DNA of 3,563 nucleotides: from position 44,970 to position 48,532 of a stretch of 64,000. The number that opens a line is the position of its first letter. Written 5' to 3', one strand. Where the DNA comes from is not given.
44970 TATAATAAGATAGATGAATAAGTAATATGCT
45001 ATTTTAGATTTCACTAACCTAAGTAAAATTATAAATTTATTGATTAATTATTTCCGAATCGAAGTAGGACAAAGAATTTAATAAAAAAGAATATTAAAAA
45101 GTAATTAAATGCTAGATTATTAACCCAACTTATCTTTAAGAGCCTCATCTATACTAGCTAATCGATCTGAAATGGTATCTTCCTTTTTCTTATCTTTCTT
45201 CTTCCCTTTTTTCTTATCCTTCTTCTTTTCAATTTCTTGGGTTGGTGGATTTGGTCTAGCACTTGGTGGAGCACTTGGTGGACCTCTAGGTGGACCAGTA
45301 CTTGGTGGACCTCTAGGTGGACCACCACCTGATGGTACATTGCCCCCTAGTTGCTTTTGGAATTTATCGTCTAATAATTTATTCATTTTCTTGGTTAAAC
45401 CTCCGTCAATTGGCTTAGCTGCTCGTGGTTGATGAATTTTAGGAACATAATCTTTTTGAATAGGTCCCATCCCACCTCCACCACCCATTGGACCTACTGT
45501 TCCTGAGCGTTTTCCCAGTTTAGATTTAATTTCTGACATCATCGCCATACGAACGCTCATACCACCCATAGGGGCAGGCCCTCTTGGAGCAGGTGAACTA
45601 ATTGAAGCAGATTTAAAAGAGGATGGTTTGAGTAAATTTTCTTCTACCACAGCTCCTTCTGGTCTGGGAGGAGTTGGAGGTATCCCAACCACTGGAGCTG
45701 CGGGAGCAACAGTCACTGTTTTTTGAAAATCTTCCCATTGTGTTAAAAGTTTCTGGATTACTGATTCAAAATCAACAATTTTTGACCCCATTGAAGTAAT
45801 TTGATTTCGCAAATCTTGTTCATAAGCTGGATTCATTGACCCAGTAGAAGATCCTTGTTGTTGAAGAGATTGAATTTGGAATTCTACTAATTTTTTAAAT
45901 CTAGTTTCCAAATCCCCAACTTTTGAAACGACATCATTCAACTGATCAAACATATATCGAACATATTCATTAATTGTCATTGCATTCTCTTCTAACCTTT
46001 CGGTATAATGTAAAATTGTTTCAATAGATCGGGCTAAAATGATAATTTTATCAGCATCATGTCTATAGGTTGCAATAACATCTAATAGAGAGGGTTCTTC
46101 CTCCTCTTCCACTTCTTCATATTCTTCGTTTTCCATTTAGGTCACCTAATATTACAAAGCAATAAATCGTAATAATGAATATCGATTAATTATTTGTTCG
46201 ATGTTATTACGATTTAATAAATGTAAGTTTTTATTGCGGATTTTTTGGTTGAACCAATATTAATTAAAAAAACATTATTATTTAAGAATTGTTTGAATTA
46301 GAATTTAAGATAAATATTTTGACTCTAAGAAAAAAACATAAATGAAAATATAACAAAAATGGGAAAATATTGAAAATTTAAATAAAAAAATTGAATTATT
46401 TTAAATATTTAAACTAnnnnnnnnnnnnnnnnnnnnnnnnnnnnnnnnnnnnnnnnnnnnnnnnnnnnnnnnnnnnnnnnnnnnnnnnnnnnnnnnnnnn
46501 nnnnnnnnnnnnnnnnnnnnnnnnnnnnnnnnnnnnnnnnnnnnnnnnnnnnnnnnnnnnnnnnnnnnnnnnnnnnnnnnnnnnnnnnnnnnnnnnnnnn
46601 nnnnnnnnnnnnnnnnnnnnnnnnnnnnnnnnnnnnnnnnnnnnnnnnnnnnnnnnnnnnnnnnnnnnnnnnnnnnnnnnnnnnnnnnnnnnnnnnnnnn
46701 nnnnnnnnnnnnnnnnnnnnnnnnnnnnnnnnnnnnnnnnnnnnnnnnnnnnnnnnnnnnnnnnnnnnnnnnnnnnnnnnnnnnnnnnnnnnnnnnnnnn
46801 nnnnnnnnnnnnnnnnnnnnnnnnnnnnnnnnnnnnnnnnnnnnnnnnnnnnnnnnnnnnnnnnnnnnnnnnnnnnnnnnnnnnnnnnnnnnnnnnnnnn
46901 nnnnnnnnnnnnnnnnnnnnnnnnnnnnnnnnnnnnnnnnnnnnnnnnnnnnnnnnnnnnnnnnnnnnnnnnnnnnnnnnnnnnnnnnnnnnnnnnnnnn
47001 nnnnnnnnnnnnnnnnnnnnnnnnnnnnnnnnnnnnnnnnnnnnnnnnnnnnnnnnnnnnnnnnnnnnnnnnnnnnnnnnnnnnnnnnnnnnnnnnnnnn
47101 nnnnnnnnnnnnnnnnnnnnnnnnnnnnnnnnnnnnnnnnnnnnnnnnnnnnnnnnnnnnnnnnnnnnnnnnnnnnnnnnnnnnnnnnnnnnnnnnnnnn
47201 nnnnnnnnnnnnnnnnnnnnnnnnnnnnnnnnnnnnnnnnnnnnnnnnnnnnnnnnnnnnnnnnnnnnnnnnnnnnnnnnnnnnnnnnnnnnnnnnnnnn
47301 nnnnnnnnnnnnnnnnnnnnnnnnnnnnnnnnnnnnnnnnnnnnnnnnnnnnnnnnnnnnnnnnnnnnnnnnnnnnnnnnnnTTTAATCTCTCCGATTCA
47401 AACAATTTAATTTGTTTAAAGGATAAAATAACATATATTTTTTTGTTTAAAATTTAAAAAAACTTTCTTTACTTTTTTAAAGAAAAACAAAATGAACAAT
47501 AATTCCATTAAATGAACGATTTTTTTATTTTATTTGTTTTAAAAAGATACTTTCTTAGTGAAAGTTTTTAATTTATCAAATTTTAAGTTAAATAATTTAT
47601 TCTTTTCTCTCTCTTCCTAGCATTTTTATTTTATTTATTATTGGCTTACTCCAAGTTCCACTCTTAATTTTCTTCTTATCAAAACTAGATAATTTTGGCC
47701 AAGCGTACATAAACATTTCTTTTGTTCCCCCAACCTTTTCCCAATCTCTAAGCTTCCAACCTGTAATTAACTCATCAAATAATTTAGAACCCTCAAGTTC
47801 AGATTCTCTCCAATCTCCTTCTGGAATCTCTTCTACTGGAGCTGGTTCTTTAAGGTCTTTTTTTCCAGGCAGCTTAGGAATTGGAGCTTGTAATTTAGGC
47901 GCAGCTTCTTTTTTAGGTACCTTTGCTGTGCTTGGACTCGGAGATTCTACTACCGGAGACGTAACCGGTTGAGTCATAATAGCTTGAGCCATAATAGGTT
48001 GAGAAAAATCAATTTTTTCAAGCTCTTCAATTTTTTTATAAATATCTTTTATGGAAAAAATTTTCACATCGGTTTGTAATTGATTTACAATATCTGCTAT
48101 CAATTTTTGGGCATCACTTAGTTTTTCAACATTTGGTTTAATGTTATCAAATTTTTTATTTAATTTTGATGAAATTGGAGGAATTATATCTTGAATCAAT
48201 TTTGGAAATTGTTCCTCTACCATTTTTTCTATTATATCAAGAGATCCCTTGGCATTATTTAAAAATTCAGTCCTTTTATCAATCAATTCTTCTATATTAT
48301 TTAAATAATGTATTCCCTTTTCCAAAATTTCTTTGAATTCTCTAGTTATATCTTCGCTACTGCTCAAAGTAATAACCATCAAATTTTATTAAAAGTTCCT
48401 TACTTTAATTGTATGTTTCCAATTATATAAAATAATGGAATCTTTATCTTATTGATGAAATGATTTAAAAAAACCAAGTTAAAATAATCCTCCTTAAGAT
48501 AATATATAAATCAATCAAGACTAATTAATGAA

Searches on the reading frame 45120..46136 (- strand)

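Call 4: search_protein_families(library=pfam, proteins=[window:45120-46136:-], max_evalue=0.1)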
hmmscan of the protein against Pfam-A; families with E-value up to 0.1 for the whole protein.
window:45120-46136:- (338 aa): 1 family
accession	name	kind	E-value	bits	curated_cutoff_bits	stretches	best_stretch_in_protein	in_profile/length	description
PF06009.19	Laminin_II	-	0.083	13.4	33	0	36-100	24-87/138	Laminin Domain II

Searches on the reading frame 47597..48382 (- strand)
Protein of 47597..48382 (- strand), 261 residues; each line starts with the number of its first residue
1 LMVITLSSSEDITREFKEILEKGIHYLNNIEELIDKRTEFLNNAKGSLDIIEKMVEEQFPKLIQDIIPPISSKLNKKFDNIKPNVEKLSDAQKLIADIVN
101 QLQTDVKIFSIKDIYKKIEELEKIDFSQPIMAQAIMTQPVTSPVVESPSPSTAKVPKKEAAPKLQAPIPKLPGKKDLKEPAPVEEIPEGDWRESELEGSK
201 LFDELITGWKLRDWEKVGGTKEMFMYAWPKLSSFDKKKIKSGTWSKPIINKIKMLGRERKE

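Call 4: search_protein_families(library=pfam, proteins=[window:47597-48382:-], max_evalue=0.1)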
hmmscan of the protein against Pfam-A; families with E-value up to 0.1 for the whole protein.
window:47597-48382:- (261 aa): 3 families
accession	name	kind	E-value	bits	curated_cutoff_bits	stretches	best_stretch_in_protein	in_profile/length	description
PF05478.16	Prominin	-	0.078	11.5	34.3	1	14-94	334-418/799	Prominin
PF09187.15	RdDM_RDM1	-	0.096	13.2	25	0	2-31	23-52/119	RNA-directed DNA methylation 1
PF06600.16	DUF1140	-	0.097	13.6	25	0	54-127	2-74/99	Protein of unknown function (DUF1140)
